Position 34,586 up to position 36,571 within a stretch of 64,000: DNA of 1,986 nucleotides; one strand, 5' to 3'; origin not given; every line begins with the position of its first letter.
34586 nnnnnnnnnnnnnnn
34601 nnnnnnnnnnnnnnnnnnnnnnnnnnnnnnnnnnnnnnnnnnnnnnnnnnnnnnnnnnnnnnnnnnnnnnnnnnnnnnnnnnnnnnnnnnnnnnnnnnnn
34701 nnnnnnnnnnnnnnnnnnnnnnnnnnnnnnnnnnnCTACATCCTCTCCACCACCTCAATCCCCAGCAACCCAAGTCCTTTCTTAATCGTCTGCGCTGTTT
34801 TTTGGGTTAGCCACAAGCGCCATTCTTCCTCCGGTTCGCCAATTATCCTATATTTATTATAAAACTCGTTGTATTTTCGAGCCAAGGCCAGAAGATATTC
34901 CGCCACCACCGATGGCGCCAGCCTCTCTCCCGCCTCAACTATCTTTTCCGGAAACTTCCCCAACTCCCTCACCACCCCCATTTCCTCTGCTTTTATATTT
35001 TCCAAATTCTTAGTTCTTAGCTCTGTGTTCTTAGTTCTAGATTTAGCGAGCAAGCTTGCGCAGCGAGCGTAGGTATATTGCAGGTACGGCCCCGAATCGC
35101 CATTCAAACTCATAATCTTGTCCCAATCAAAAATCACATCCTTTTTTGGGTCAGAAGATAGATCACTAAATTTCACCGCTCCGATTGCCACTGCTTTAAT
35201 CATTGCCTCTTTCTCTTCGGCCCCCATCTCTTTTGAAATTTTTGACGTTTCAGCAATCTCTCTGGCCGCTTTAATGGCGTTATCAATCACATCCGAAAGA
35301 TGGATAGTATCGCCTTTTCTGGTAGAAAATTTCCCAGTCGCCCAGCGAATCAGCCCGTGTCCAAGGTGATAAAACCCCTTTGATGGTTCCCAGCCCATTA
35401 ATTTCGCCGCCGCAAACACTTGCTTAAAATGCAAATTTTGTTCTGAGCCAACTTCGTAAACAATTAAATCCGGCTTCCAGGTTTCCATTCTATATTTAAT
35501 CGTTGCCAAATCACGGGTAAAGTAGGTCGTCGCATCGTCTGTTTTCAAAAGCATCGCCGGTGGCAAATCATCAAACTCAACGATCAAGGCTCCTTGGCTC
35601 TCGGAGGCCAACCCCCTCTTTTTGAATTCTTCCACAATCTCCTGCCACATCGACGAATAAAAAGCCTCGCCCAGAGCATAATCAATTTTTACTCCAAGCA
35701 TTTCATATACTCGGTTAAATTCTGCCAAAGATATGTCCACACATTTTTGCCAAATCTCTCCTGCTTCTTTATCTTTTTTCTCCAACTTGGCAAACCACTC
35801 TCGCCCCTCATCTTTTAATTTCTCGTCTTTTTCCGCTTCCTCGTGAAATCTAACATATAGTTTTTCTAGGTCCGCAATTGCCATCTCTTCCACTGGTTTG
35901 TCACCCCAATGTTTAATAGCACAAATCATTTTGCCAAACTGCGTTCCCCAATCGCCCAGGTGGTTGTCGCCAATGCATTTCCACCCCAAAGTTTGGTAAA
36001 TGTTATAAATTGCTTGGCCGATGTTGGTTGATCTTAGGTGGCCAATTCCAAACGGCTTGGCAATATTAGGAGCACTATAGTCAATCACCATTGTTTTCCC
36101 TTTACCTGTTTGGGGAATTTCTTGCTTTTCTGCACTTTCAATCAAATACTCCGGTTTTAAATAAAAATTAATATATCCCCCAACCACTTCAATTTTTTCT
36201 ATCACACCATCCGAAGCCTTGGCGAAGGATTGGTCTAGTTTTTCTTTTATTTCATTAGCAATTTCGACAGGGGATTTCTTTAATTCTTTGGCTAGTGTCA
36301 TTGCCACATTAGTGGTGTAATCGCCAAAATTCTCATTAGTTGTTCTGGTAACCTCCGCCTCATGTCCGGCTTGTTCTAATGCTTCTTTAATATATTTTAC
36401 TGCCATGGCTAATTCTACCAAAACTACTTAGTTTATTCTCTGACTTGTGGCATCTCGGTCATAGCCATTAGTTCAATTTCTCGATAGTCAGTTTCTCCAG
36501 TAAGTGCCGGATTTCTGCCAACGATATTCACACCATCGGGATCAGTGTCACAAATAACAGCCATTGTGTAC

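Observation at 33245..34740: Compositionally foreign secreted-protein gene inserted downstream of argS, flanked by (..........)n direct repeats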

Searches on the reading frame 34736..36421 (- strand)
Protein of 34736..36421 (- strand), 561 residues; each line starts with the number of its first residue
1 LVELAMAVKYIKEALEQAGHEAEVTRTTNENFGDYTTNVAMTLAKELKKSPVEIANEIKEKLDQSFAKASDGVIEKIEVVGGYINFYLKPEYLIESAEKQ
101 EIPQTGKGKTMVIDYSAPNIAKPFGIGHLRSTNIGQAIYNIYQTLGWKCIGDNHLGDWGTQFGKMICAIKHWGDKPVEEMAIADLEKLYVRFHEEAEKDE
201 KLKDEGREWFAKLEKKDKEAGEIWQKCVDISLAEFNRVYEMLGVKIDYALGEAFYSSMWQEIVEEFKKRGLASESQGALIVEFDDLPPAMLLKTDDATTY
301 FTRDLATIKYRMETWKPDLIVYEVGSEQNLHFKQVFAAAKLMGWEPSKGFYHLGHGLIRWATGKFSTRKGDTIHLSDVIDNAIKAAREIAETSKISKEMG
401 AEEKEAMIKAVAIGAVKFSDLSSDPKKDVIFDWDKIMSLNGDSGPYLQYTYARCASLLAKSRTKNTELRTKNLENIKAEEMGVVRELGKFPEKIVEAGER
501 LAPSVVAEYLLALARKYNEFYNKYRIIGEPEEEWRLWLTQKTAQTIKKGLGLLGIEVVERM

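Call 8: search_protein_families(library=pfam, proteins=[window:34736-36421:-], max_evalue=1)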
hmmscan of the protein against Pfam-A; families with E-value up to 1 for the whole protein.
window:34736-36421:- (561 aa): 5 families
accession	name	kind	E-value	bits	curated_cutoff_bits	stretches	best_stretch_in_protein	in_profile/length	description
PF00750.26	tRNA-synt_1d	-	1.2e-91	307.8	23.3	1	99-433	9-349/349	tRNA synthetases class I (R), catalytic domain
PF05746.21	DALR_1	-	1.4e-29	103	22.3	1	447-561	1-117/117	DALR anticodon binding domain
PF03485.21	Arg_tRNA_synt_N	-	1.5e-20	74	21.5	1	9-88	5-85/85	Arginyl tRNA synthetase N terminal domain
PF05405.19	Mt_ATP-synt_B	-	0.057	13.5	21.7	1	9-65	62-118/163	Mitochondrial ATP synthase B chain precursor (ATP-synt_B)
PF03732.24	Retrotrans_gag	-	0.15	12.7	24.1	0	201-237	6-42/97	Retrotransposon gag protein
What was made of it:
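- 34736..36421 (-): argS (arginine--tRNA ligase), right neighbour of the slot. Pfam tRNA-synt_1d, DALR_1 and Arg_tRNA_synt_N (call 8).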

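Call 25: find_related_loci(query=window:34739-36421:-, collection=genome_contigs, flank=8000)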
Query window:34739-36421:- (561 aa) in genome_contigs; peptide patterns used: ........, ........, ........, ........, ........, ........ (x = any residue, [..] = any of these).
57 stretches matched a pattern; 22 encode a relative of the query (tblastn E <= 1e-3); 22 distinct loci.
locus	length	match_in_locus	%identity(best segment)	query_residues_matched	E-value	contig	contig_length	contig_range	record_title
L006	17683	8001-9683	62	9-561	0e+0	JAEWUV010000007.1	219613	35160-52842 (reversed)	MAG: Candidatus Parcubacteria bacterium isolate OH_SDB_33 k127_1208737, whole genome shotgun sequence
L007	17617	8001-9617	60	21-561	0e+0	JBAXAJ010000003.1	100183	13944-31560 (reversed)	MAG: Candidatus Shapirobacteria bacterium isolate ELA138 MAG138_3, whole genome shotgun sequence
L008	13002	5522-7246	59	3-561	0e+0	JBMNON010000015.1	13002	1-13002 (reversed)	MAG: Patescibacteria group bacterium isolate SBF912SR5HQ0001 scaffold_6409_c1, whole genome shotgun sequence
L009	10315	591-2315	58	6-561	0e+0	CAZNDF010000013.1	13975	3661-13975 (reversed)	MAG TPA_asm: uncultured Gammaproteobacteria bacterium isolate SRP192927_co2_67 genome assembly, contig: NODE_7622_length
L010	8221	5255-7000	58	11-561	0e+0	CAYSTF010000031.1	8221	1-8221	MAG TPA_asm: uncultured Gammaproteobacteria bacterium isolate SRP263991_co3_231 genome assembly, contig: NODE_12763_leng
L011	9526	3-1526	64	74-561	0e+0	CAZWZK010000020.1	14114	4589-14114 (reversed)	MAG TPA_asm: uncultured Gammaproteobacteria bacterium isolate SRP294416_co1_742 genome assembly, contig: NODE_9085_lengt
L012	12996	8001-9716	54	1-561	0e+0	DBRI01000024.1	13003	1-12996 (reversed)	MAG TPA_asm: Patescibacteria group bacterium UBA1372 UBA1372_contig_5448, whole genome shotgun sequence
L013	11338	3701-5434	54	9-561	0e+0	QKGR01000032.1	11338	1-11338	MAG: Candidatus Shapirobacteria bacterium isolate SZUA-533 scaffold_19690, whole genome shotgun sequence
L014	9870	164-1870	59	11-561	0e+0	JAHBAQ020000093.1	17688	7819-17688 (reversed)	MAG: Candidatus Shapirobacteria bacterium isolate AQU-07 c_000000092205, whole genome shotgun sequence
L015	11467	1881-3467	53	19-561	0e+0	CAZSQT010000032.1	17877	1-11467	MAG TPA_asm: uncultured Gammaproteobacteria bacterium isolate SRP067234_co1_34 genome assembly, contig: k99_959923, whol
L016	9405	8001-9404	59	21-476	0e+0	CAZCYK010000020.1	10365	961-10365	MAG TPA_asm: uncultured Gammaproteobacteria bacterium isolate SRP263991_co6_449 genome assembly, contig: NODE_7988_lengt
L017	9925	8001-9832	64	21-561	2e-167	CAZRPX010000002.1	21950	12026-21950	MAG TPA_asm: uncultured Gammaproteobacteria bacterium isolate SRP263991_co4_303 genome assembly, contig: NODE_3138_lengt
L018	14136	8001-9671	44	21-561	8e-155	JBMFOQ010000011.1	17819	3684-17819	MAG: Minisyncoccia bacterium isolate KM4338-41 NODE_11_length_17819_cov_4.861064, whole genome shotgun sequence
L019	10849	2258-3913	61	15-561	0e+0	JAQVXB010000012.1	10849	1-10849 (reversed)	MAG: Candidatus Shapirobacteria bacterium isolate STF2_116 NODE_18138_length_10849_cov_4.292296_Sandtown_F2, whole genom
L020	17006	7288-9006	59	6-561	0e+0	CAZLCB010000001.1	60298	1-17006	MAG TPA_asm: uncultured Gammaproteobacteria bacterium isolate SRP239243_co1_273 genome assembly, contig: NODE_537_length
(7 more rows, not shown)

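Call 29: find_related_loci(query=window:34739-36421:-, collection=metagenome_contigs, flank=6000)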
Query window:34739-36421:- (561 aa) in metagenome_contigs; peptide patterns used: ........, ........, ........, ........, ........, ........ (x = any residue, [..] = any of these).
125 stretches matched a pattern; 36 encode a relative of the query (tblastn E <= 1e-3); 36 distinct loci.
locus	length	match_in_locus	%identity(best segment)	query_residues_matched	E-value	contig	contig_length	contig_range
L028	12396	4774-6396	62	20-561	0e+0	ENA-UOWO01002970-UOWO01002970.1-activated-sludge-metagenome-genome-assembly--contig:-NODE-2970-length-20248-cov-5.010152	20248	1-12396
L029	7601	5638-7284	60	15-561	0e+0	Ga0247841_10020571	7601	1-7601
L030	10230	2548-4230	60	9-561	0e+0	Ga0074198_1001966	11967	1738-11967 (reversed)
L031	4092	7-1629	61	24-561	0e+0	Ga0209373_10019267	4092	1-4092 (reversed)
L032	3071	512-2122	62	28-561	0e+0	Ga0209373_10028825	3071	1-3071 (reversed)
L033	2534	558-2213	61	15-561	0e+0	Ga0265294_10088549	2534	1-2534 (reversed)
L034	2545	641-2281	61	31-561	0e+0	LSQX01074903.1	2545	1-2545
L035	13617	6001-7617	59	20-561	0e+0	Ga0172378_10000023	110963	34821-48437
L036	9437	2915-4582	59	28-561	0e+0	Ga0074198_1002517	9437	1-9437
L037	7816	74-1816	58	20-561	0e+0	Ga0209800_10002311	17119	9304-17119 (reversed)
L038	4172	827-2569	58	20-561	0e+0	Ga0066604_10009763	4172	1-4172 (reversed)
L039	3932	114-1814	59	33-561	0e+0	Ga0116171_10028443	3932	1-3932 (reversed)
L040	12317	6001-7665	59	21-561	0e+0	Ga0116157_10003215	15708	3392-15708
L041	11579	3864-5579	57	21-561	0e+0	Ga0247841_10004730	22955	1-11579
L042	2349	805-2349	61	21-523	0e+0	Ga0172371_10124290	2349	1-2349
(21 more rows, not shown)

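Call 30: find_homologous_proteins(query=window:34739-36421:-, max_evalue=1e-100)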
Query window:34739-36421:- (561 aa): 6482 proteins with E <= 1e-100 among 8000 candidates; the best 120 are listed.
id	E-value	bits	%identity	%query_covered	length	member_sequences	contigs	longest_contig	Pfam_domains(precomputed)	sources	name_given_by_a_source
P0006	0.0e+0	1254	100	99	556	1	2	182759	PF05746.22,PF00750.26,PF03485.22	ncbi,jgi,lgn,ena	ncbi:MAG: arginine--tRNA ligase [Candidatus Shapirobacteria bacterium]|jgi:arginyl-tRNA synthetase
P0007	0.0e+0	1067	84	100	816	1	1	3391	PF03483.23,PF05746.22,PF00750.26,PF03485.22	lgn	-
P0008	0.0e+0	1012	81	99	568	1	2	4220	PF05746.22,PF00750.26,PF03485.22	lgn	-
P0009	2.5e-295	999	85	93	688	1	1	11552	PF03483.23,PF05746.22,PF00750.26,PF03485.22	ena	-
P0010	5.8e-291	984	79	99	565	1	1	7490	PF05746.22,PF00750.26,PF03485.22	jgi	jgi:arginyl-tRNA synthetase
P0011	1.4e-246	838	69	96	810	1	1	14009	PF03483.23,PF05746.22,PF00750.26,PF03485.22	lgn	-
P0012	2.7e-246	837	68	99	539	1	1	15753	PF05746.22,PF00750.26,PF03485.22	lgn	-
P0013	5.2e-239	813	64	97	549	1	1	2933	PF05746.22,PF00750.26,PF03485.22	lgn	-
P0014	5.5e-234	796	66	96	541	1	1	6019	PF05746.22,PF00750.26,PF03485.22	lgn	-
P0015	2.0e-231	788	66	96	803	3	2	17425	PF03483.23,PF05746.22,PF00750.26,PF03485.22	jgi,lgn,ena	jgi:arginyl-tRNA synthetase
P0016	8.7e-227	772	63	95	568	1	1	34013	PF05746.22,PF00750.26,PF03485.22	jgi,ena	-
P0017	4.1e-226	770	63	96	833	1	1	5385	PF03483.23,PF05746.22,PF00750.26,PF03485.22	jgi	jgi:arginyl-tRNA synthetase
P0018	1.3e-225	769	60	99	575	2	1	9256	PF05746.22,PF00750.26,PF03485.22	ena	-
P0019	1.6e-225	768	59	98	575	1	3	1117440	PF05746.22,PF00750.26,PF03485.22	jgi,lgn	jgi:arginyl-tRNA synthetase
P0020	4.0e-225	767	61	96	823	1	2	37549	PF03483.23,PF05746.22,PF00750.26,PF03485.22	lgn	-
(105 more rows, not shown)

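Call 31: find_encoding_contigs(protein=P0009, flank=8000, max_places=3)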
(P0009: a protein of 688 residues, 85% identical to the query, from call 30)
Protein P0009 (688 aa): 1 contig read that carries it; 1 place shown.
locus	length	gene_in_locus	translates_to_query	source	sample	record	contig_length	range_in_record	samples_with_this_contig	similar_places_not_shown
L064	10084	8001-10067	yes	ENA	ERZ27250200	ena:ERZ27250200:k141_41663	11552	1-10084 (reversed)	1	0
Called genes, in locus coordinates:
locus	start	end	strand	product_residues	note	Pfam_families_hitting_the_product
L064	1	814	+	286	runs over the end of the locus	PF06271:RDD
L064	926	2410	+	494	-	-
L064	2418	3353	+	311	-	PF03104:DNA_pol_B_exo1, PF13482:RNase_H_2, PF10108:DNA_pol_B_exo2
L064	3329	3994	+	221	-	-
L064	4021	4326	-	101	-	PF01883:FeS_assembly_P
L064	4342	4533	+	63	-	-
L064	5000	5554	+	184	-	PF01467:CTP_transf_like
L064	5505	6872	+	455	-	-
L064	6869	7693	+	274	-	PF03437:BtpA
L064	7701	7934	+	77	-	-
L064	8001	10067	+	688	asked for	PF03483:B3_4, PF03485:Arg_tRNA_synt_N, PF00750:tRNA-synt_1d, PF05746:DALR_1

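Call 32: find_encoding_contigs(protein=P0010, flank=8000, max_places=3)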
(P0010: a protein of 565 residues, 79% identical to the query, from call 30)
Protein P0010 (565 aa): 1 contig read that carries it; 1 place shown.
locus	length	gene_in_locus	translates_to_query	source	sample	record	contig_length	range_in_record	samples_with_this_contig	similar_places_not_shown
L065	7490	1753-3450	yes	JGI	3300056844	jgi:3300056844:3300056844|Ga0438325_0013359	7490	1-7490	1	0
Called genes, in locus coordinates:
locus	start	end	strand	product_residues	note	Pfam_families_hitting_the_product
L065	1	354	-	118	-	?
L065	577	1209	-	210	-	PF00881:Nitroreductase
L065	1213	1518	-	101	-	PF01883:FeS_assembly_P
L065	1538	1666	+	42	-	-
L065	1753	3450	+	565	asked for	PF03485:Arg_tRNA_synt_N, PF00750:tRNA-synt_1d, PF05746:DALR_1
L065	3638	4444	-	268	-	-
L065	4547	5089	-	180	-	-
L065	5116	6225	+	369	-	PF04932:Wzy_C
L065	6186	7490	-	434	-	?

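Call 33: find_encoding_contigs(protein=P0008, flank=8000, max_places=3)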
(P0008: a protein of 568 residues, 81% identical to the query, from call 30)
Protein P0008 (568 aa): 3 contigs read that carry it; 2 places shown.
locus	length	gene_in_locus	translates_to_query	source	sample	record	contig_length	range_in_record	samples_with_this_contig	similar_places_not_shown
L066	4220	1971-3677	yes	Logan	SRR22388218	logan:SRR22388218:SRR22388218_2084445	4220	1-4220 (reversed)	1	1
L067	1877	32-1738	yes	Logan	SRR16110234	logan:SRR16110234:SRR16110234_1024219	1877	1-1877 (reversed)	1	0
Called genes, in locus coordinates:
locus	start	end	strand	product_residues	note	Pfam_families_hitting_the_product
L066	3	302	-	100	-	?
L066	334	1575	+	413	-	PF07638:Sigma70_ECF (faint), PF08281:Sigma70_r4_2 (weak), PF04545:Sigma70_r4 (weak), PF08281:Sigma70_r4_2 (weak)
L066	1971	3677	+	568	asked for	PF03485:Arg_tRNA_synt_N, PF00750:tRNA-synt_1d, PF05746:DALR_1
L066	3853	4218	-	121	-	?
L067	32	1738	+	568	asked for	PF03485:Arg_tRNA_synt_N, PF00750:tRNA-synt_1d, PF05746:DALR_1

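Call 34: find_encoding_contigs(protein=P0007, flank=8000, max_places=3)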
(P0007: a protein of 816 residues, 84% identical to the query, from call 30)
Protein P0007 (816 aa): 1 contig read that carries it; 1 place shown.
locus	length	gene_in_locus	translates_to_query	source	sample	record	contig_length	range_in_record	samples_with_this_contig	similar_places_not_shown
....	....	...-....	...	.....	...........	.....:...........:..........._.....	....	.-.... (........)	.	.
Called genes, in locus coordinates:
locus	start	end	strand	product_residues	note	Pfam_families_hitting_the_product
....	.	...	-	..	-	?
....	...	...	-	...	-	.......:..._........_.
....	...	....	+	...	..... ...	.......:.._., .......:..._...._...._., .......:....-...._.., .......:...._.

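Call 45: search_protein_families(library=ncbifam, proteins=[L065:3641-4444:-, L066:3856-4218:-], max_evalue=1)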
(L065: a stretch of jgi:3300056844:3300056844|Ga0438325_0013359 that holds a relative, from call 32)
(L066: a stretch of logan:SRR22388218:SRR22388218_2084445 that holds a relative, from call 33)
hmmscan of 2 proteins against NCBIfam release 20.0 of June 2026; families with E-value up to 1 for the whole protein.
L065:3641-4444:- (268 aa): 5 families
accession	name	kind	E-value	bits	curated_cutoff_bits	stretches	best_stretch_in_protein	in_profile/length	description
NF050076.1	sort_motif_YLP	domain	0.051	13.5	15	1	258-268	1-11/11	YLP-box putative sorting motif-containing protein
NF053834.1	ultrashort_CTERM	domain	0.078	13.1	10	1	260-268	2-10/10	YLP-box putative sorting motif-containing protein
NF033186.1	internalin_K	exception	0.085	11.3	1100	1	232-267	512-547/604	class 1 internalin InlK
NF007285.1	PRK09752.1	equivalog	0.22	9.1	1459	1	226-261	912-949/1250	AIDA-I family autotransporter adhesin YfaL/EhaC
NF037973.1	metallo_SslE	exception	0.78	7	3000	1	232-258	50-76/1519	lipoprotein metalloprotease SslE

L066:3856-4218:- (121 aa): 0 families
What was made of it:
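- On YLP-box putative sorting motif-containing protein (NCBIfam NF053834 / NF050076): Caveats: NF050076 scores 13.1, below its cutoff of 15, and neither model was reported when the full-length protein was scanned (call 45).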

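Call 78: find_encoding_contigs(protein=P0012, flank=9000, max_places=2)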
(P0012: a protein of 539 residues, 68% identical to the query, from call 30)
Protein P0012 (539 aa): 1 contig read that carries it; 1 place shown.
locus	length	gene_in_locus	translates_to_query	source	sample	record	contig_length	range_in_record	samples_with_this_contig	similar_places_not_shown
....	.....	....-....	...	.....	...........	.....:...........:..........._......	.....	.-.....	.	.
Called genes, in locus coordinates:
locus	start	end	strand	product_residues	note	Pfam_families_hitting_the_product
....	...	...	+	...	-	-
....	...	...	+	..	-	-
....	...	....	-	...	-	-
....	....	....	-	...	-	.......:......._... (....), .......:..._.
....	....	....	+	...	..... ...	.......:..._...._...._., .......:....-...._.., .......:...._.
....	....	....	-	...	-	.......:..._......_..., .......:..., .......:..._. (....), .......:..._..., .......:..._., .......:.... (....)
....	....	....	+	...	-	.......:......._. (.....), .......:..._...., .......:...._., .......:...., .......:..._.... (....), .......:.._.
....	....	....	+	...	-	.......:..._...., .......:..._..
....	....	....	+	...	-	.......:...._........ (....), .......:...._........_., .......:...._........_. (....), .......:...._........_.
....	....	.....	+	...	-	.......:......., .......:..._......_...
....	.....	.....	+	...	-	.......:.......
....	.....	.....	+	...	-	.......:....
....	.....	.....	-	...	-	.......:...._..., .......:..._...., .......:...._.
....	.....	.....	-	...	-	-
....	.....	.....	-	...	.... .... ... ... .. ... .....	-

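Call 79: find_encoding_contigs(protein=P0011, flank=9000, max_places=2)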
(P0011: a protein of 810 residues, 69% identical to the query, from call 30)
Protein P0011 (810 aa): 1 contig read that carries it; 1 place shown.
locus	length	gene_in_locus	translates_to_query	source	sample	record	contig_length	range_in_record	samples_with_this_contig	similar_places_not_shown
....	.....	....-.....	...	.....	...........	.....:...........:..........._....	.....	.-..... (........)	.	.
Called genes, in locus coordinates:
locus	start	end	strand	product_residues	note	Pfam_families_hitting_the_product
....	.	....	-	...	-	?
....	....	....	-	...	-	-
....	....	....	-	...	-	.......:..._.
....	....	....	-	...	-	-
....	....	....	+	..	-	-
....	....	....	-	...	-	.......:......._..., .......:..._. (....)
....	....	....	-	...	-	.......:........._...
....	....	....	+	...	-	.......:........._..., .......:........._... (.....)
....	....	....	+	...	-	-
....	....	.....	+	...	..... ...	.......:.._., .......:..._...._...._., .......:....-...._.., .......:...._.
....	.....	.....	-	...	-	-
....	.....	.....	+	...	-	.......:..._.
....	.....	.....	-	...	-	?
